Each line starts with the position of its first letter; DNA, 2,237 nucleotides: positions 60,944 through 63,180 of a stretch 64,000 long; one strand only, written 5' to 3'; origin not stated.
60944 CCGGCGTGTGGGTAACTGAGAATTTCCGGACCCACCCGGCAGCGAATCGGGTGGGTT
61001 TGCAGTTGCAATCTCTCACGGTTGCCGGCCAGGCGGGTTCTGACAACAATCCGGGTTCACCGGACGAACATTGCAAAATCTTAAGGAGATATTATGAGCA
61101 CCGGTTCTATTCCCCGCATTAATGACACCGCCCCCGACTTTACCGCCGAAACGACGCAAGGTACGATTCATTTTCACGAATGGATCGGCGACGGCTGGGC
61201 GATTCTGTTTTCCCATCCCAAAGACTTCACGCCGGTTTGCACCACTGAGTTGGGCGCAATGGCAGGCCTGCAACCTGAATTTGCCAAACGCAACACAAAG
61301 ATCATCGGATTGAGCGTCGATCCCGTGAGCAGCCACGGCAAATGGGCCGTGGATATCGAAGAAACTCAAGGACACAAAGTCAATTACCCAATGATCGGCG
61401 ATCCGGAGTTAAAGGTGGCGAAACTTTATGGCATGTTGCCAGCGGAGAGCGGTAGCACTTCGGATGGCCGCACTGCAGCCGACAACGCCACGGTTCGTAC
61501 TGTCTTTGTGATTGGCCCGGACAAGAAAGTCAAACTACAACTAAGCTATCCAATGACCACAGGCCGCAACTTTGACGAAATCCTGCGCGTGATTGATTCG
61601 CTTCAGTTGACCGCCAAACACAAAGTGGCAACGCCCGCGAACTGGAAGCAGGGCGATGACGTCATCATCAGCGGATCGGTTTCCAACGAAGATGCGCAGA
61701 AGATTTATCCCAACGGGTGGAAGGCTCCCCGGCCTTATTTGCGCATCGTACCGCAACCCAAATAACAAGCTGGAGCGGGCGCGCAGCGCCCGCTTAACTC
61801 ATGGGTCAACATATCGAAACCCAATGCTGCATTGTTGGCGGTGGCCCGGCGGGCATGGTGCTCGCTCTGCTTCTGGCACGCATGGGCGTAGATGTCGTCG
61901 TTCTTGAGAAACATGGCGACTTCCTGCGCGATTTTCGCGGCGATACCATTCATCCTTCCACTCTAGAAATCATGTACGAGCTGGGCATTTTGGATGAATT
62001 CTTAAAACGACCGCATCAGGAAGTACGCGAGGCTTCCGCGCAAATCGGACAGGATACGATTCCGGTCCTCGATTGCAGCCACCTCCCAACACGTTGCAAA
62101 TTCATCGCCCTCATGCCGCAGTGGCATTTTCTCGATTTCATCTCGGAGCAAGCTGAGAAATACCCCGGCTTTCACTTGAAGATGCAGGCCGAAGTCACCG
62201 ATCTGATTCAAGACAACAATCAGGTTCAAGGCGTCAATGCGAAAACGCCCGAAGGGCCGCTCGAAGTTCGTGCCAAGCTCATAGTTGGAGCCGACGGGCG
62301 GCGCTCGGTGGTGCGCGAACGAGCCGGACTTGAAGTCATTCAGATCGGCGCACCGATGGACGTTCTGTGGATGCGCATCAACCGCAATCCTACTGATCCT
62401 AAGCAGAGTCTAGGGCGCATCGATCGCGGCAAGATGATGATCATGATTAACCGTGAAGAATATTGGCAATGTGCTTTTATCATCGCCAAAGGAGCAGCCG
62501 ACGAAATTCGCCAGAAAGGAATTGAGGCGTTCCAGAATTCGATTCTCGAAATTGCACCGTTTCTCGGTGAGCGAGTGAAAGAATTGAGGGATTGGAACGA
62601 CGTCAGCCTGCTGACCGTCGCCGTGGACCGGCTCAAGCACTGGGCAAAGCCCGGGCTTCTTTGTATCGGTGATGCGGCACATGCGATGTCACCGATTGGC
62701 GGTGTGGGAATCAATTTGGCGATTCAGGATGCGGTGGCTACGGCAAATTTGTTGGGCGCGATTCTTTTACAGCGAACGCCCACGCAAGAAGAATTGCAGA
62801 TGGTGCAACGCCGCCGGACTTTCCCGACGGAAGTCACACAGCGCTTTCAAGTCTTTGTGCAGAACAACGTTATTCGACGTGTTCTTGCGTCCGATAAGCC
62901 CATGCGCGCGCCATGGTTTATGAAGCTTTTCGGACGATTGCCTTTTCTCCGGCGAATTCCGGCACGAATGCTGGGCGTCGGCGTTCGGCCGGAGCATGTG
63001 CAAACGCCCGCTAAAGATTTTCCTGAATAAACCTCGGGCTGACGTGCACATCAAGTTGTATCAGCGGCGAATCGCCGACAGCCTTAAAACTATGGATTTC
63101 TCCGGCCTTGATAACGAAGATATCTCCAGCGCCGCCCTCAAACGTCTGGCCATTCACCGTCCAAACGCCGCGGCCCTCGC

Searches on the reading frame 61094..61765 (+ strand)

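Call 58: search_protein_families(library=pfam, proteins=[window:61094-61765:+], max_evalue=0.01)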
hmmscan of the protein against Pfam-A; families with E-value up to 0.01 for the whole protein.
window:61094-61765:+ (223 aa): 3 families
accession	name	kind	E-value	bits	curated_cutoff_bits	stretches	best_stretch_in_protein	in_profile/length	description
PF00578.27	AhpC-TSA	-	4e-30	104.8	26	1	9-147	1-122/124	AhpC/TSA family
PF10417.14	1-cysPrx_C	-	5.1e-13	49.2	21.1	1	169-207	1-40/41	C-terminal domain of 1-Cys peroxiredoxin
PF08534.16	Redoxin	-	1.2e-09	38.6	26.6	1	10-149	3-131/148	Redoxin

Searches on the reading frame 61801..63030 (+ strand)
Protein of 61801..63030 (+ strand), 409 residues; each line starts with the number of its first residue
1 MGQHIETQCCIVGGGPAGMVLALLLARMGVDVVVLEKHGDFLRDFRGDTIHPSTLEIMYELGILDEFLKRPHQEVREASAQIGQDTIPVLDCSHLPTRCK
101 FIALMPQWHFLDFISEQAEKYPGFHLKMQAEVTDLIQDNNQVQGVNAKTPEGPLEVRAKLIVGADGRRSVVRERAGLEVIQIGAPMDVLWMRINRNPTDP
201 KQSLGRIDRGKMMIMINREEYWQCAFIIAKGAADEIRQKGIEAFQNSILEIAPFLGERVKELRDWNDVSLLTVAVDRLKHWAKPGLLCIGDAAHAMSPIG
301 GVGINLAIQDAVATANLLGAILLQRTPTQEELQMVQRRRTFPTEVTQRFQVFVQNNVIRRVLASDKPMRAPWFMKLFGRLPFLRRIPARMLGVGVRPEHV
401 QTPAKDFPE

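Call 58: search_protein_families(library=pfam, proteins=[window:61801-63030:+], max_evalue=0.01)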
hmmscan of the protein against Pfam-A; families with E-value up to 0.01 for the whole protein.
window:61801-63030:+ (409 aa): 13 families
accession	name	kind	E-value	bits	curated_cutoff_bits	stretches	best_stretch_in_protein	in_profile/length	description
PF01494.25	FAD_binding_3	-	4.8e-62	210.6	22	1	6-347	1-347/349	FAD binding domain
PF00890.30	FAD_binding_2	-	1.5e-07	31.4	20.4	1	11-39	4-32/414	FAD binding domain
PF12831.13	FAD_oxidored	-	1.8e-07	31.3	27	1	9-167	2-146/416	FAD dependent oxidoreductase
PF07992.20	Pyr_redox_2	-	2.5e-07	30.8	26.1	1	8-43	144-179/291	Pyridine nucleotide-disulphide oxidoreductase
PF13450.12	NAD_binding_8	-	3.8e-07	30.7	21.9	1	11-40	1-30/68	NAD(P)-binding Rossmann-like domain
PF01266.30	DAO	-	2.8e-06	27.5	27.9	1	9-40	2-33/353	FAD dependent oxidoreductase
PF03486.20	HI0933_like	-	5.1e-06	26.6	50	1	8-45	2-39/244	HI0933-like protein Rossmann domain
PF00070.33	Pyr_redox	-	5.6e-05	24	22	1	11-45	4-38/82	Pyridine nucleotide-disulphide oxidoreductase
PF01134.28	GIDA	-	8e-05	22.3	22.1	1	9-40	2-33/391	Glucose inhibited division protein A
PF13738.12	Pyr_redox_3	-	0.00044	20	30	1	11-38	2-30/305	Pyridine nucleotide-disulphide oxidoreductase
PF04820.20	Trp_halogenase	-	0.001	18.4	21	0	10-73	3-70/458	Tryptophan halogenase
PF05834.18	Lycopene_cycl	-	0.0055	16.3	23.4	0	11-40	4-35/380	Lycopene cyclase protein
PF01946.23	Thi4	-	0.0058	16.3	26.2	0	3-38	14-50/235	Thi4 family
